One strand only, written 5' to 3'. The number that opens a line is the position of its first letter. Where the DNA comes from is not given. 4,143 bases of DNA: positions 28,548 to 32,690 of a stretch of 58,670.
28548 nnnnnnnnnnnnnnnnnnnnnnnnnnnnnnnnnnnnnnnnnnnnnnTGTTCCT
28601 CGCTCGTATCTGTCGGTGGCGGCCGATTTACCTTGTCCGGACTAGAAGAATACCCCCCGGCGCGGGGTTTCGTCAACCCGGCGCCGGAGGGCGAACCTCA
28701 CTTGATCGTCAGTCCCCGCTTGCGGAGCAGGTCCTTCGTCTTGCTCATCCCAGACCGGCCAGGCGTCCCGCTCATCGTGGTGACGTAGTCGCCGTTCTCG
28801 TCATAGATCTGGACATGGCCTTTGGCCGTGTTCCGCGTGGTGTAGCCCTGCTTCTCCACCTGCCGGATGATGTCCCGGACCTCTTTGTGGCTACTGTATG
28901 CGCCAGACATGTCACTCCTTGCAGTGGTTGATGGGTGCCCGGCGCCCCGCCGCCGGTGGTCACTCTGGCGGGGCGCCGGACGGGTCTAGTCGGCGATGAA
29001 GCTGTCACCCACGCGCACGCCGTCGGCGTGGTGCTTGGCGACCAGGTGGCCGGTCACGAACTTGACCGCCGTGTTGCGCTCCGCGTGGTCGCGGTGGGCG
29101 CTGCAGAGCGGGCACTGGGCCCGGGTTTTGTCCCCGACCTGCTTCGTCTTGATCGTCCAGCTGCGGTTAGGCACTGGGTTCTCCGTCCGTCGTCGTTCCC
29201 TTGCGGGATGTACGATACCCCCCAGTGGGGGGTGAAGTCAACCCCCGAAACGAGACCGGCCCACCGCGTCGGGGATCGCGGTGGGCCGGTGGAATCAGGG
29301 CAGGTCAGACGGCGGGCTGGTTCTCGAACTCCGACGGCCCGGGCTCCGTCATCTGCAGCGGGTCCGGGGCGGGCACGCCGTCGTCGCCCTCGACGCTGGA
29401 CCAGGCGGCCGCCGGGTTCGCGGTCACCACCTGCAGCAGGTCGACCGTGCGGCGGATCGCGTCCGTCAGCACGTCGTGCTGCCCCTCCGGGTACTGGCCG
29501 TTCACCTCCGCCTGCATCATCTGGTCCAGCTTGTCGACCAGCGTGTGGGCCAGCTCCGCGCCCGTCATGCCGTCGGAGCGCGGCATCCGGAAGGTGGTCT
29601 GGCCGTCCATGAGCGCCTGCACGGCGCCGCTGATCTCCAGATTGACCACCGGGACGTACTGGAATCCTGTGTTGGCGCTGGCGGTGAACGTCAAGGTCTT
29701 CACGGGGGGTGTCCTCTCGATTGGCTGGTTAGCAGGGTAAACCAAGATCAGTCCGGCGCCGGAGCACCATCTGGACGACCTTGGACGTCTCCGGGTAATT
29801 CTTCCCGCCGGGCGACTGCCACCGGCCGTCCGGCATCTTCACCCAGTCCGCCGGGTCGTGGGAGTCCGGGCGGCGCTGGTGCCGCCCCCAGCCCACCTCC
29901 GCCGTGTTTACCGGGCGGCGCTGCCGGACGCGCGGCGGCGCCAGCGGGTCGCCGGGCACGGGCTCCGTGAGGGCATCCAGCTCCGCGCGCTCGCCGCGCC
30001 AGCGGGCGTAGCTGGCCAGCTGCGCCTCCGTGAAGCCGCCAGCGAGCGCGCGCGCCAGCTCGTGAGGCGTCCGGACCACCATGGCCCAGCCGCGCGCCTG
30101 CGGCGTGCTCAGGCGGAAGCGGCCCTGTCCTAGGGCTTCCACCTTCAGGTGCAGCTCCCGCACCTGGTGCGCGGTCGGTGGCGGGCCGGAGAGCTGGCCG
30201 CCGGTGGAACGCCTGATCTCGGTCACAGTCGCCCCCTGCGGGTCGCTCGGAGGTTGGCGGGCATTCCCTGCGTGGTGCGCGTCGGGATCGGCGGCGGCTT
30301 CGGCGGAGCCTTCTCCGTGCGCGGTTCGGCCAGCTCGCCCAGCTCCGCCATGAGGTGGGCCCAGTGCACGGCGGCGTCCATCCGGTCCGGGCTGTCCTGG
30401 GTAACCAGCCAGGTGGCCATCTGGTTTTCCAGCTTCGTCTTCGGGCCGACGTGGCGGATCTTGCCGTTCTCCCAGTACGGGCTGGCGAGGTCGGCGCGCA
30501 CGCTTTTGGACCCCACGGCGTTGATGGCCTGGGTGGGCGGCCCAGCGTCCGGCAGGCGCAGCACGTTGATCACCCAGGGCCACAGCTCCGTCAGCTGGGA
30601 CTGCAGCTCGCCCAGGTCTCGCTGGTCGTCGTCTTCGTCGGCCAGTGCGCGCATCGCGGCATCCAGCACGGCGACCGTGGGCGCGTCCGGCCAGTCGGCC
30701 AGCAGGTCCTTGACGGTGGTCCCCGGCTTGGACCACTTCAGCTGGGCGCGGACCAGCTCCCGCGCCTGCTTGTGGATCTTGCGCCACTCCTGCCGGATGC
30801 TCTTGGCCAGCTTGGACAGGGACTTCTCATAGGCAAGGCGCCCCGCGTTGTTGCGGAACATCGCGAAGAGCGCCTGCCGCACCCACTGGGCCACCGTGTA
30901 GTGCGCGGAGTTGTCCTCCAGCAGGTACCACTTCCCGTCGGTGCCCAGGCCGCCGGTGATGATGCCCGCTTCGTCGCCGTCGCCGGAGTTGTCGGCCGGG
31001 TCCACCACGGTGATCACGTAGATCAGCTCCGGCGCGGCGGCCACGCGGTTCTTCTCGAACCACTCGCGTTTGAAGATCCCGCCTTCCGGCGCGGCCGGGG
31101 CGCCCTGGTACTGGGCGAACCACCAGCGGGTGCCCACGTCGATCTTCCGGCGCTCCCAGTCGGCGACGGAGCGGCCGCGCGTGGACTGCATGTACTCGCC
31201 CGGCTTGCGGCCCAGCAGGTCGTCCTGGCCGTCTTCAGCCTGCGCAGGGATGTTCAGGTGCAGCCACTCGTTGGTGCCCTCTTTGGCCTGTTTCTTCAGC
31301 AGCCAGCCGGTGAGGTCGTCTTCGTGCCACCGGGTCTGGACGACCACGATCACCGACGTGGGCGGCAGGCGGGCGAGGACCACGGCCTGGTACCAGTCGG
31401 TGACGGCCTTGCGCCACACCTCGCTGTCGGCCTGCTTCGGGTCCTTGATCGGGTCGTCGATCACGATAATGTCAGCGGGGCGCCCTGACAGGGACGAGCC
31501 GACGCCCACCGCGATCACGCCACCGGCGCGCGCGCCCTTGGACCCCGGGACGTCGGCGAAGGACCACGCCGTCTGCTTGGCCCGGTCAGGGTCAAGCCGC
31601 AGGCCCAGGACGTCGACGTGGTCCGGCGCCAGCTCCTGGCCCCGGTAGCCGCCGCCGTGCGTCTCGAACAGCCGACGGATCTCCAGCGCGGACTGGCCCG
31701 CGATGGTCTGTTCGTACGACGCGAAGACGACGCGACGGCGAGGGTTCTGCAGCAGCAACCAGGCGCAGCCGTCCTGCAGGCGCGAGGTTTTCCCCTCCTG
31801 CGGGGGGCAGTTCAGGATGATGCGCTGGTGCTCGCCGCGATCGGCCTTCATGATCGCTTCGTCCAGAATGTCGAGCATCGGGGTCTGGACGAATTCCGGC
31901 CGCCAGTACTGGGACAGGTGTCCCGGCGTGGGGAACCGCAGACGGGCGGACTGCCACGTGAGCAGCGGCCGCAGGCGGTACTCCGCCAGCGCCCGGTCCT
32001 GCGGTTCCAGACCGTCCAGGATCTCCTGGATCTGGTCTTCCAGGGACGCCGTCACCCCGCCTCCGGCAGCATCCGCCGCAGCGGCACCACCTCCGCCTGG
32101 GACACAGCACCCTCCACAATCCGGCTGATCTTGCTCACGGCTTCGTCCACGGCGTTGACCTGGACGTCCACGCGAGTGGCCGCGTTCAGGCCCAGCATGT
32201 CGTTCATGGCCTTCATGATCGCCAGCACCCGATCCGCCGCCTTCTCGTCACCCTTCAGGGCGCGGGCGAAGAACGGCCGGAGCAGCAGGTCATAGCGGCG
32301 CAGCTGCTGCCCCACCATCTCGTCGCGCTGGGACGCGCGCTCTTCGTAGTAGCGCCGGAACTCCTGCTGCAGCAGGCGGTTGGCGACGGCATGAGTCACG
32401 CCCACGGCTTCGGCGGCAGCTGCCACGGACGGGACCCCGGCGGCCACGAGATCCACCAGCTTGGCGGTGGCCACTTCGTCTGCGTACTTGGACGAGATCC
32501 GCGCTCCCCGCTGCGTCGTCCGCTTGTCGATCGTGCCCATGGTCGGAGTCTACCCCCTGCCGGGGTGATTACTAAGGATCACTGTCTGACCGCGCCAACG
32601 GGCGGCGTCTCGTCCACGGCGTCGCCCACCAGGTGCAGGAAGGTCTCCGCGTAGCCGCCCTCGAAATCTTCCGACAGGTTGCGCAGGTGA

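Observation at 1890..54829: At least 24 co-oriented copies of a ~29-bp promoter-like module with a C6-N3-G6 palindrome filling the spacer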

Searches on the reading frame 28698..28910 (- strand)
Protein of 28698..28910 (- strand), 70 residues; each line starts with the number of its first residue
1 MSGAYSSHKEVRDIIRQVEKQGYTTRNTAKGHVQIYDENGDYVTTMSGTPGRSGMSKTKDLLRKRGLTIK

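Call 41: search_protein_families(library=pfam, max_evalue=1, proteins=[window:28698-28910:-])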
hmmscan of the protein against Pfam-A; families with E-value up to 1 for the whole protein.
window:28698-28910:- (70 aa): 3 families
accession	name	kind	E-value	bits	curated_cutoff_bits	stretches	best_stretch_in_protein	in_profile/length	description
PF12995.12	DUF3879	-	0.017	15.2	27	1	11-65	23-78/181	Domain of unknown function, E. rectale Gene description (DUF3879)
PF13860.13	FlgD_ig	-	0.077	13.4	27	1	24-54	18-48/79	FlgD Ig-like domain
PF07927.17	HicA_toxin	-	0.11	13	27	1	12-51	2-41/58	HicA toxin of bacterial toxin-antitoxin,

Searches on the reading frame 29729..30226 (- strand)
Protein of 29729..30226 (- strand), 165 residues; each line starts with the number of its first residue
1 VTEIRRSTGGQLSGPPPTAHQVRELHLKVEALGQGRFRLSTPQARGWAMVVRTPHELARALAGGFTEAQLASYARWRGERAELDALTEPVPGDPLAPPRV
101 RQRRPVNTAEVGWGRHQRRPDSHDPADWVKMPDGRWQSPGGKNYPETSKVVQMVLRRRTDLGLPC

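Call 32: search_protein_families(library=pfam, max_evalue=0.01, proteins=[window:29732-30226:-])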
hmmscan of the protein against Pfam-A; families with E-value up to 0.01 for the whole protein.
seq(165 aa): 0 families

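Call 76: search_protein_families(library=phrogs, max_evalue=0.01, proteins=[window:29729-30226:-])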
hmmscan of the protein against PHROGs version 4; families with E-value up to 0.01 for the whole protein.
window:29729-30226:- (165 aa): 0 families

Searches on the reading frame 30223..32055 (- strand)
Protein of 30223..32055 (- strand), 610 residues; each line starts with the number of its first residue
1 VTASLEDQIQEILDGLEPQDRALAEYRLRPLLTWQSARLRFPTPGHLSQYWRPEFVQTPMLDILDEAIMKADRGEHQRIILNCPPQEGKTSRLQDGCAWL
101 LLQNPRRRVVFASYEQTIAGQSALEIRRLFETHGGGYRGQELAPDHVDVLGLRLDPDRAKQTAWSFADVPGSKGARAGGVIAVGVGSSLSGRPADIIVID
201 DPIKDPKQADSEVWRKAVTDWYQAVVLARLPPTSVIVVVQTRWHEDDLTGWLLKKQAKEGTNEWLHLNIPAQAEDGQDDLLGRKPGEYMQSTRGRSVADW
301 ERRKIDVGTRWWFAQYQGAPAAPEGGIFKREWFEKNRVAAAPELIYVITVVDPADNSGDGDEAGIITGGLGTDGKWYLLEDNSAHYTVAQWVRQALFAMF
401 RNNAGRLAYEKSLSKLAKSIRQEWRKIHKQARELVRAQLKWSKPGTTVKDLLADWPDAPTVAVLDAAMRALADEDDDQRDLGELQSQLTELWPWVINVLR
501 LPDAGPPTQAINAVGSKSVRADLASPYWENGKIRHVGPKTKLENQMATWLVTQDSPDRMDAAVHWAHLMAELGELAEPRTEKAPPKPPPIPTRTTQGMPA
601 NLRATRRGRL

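Call 8: search_protein_families(library=pfam, proteins=[window:30223-32055:-], max_evalue=0.001)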
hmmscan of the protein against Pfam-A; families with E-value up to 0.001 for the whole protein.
window:30223-32055:- (610 aa): 1 family
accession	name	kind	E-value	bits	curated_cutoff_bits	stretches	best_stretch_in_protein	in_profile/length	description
PF03237.21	Terminase_6N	-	2.4e-07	31.1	22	1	82-334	3-214/215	Terminase large subunit, T4likevirus-type, N-terminal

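Call 9: search_protein_families(library=phrogs, proteins=[window:30223-32055:-], max_evalue=0.001)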
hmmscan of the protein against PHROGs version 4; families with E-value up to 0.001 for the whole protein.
window:30223-32055:- (610 aa): 5 families
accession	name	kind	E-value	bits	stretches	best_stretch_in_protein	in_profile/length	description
phrog_38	-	head and packaging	2.5e-77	262.2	1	3-579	235-713/760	terminase large subunit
phrog_4758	-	head and packaging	2e-38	133.1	1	50-276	31-240/243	terminase large subunit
phrog_5573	-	head and packaging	1.2e-12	48.8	1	254-415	2-151/250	terminase large subunit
phrog_30251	-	head and packaging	4e-10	39.6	1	77-277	56-245/799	terminase large subunit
phrog_979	-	head and packaging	8e-08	32.4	0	312-393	406-488/642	terminase large subunit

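Call 10: search_dna_similar(query=window:30223-32055:-, collection=phages, mode=protein, max_rows=25)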
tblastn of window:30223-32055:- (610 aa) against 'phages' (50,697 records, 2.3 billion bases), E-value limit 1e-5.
Records with a match: 1287; places in all: 1288; records where one place covers at least 80% of the query: 13.
Best place of each record, by identity: <60% 1287.
By first word of the organism name: Mycobacterium 496; Microbacterium 273; Gordonia 185; Acinetobacter 47; Brucella 41; Vibrio 33; Caulobacter 28; Yersinia 17; Bacillus 14; Lactococcus 11; and 55 more.
By host as written in the record: Mycobacterium smegmatis mc2 155 348; Gordonia terrae 3612 145; Microbacterium foliorum NRRL B-24224 SEA 111; Microbacterium foliorum NRRL B-24224 104; Mycobacterium smegmatis mc#155 83; - 71; Microbacterium paraoxydans NWU1 27; Acinetobacter baumannii 18; and 153 more.
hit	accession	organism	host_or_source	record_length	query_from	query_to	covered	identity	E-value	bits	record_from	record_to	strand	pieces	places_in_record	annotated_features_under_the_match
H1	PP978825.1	Rhodococcus phage Tonitrus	Rhodococcus equi NRRL B-16538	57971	1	572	94%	33.1%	6e-71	254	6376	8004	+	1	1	13: terminase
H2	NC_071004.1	Gordonia phage Clawz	Gordonia rubripertincta NRRL B-16540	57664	32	574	89%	34.1%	1e-61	227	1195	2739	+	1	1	2: terminase large subunit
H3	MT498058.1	Gordonia phage Clawz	Gordonia rubripertincta NRRL B-16540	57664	32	574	89%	34.1%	1e-61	227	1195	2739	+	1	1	2: terminase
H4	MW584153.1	Mycobacterium phage prophi79-1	Mycobacterium abscessus GD79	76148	38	573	88%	33.8%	2e-53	203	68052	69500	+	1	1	101: terminase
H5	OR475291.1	Gordonia phage Soos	Gordonia rubripertincta NRRL B-16540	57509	43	574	87%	33.6%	1e-57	216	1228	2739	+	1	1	2: terminase large subunit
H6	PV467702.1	Gordonia phage Jollymon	Gordonia rubripertincta NRRL B-16540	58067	43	574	87%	33.6%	1e-57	216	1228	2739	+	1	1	2: terminase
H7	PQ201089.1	Gordonia phage Sting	Gordonia rubripertincta NRRL B-16540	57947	43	574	87%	33.6%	2e-57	215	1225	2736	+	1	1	2: terminase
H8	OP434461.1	Gordonia phage Evaa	Gordonia terrae 3612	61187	40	573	88%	33.1%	2e-55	209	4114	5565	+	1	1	6: terminase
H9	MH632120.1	Mycobacterium phage Thonko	Mycobacterium smegmatis mc2 155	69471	37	573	88%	32.8%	4e-51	196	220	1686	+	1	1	1: terminase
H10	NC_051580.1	Mycobacterium phage Thonko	Mycobacterium smegmatis mc2 155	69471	37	573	88%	32.8%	4e-51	196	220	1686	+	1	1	1: terminase large subunit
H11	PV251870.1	Mycobacterium phage StAugustine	Mycobacterium smegmatis mc#155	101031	1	456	75%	36.1%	1e-57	216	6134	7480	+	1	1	10: terminase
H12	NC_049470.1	Arthrobacter phage TripleJ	Arthrobacter globiformis NRRL B-2979 SEA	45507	34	526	81%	32.7%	8e-44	174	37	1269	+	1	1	1: terminase large subunit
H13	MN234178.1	Arthrobacter phage TripleJ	Arthrobacter globiformis NRRL B-2979 SEA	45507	34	526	81%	32.7%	8e-44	174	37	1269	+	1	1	1: terminase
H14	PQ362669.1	Arthrobacter phage Kukla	Arthrobacter globiformis B-2979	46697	34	526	81%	32.1%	4e-44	175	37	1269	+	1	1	1: terminase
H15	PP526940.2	Mycolicibacterium phage Vic9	Mycolicibacterium smegmatis MC2 155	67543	18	433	68%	36.9%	2e-60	224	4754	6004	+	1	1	terminase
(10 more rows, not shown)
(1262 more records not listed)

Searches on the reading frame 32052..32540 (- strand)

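Call 41: search_protein_families(library=pfam, max_evalue=1, proteins=[window:32052-32540:-])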
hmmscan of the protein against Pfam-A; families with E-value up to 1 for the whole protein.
window:32052-32540:- (162 aa): 3 families
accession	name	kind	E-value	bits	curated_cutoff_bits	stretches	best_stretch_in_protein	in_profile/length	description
PF18932.5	DUF5681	-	0.055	14.5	27.5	1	75-111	38-74/77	Family of unknown function (DUF5681)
PF18084.6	ARTD15_N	-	0.15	12.6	26.3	1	81-125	24-69/80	ARTD15 N-terminal domain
PF22401.1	Csd6-like_dimeriz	-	0.16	12.6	27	0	70-83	15-28/40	Cell-shape determining Csd6 N-terminal dimerization domain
